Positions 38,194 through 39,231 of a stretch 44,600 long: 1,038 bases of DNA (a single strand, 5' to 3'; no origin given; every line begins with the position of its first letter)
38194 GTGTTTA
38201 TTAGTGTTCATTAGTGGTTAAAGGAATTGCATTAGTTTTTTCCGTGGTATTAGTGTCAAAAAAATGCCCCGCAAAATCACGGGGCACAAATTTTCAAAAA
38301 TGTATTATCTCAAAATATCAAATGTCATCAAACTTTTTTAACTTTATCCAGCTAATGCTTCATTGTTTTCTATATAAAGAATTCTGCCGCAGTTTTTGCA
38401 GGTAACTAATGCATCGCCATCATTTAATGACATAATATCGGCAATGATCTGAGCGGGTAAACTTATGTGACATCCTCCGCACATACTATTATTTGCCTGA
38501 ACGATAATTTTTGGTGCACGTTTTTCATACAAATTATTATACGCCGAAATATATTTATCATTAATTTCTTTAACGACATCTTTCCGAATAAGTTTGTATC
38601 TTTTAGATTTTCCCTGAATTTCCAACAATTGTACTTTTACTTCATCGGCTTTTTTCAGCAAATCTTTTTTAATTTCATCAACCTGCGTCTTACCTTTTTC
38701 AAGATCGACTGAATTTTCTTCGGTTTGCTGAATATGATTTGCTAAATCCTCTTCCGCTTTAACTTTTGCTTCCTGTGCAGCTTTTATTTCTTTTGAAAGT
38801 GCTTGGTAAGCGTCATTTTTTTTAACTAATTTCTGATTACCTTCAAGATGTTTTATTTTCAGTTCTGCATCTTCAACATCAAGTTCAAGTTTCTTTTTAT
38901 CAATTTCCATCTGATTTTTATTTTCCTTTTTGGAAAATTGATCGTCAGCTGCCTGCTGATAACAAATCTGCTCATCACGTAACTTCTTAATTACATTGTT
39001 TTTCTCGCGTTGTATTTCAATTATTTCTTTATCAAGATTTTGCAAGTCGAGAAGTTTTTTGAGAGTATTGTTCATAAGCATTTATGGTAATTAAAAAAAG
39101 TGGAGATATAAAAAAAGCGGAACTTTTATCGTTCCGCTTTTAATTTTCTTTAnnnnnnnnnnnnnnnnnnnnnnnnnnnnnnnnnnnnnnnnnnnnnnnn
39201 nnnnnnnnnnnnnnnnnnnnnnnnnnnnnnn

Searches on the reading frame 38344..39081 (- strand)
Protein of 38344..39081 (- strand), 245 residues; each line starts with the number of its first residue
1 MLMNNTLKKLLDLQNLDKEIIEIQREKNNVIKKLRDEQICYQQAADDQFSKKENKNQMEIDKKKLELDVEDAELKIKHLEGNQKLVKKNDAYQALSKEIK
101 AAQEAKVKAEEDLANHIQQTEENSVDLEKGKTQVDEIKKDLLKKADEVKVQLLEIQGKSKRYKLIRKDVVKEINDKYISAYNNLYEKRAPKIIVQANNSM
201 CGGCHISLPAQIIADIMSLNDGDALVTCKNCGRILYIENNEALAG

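Call 8: search_protein_families(library=pfam, proteins=[window:38344-39081:-])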
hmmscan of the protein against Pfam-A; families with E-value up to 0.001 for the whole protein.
window:38344-39081:- (245 aa): 1 family
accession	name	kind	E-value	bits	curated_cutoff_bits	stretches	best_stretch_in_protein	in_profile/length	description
PF02591.20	Zn_ribbon_9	-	2.1e-10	40.9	29.1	1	201-235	2-33/33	C4-type zinc ribbon domain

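Call 9: search_protein_families(library=ncbifam, proteins=[window:38344-39081:-])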
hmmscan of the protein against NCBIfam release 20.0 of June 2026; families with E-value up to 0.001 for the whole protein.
window:38344-39081:- (245 aa): 1 family
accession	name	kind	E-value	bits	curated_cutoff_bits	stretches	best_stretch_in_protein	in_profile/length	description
NF047363.1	Zn_ribbon_CdsZ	equivalog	1.1e-24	87.3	275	1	3-243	1-238/251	zinc ribbon domain regulatory protein CdsZ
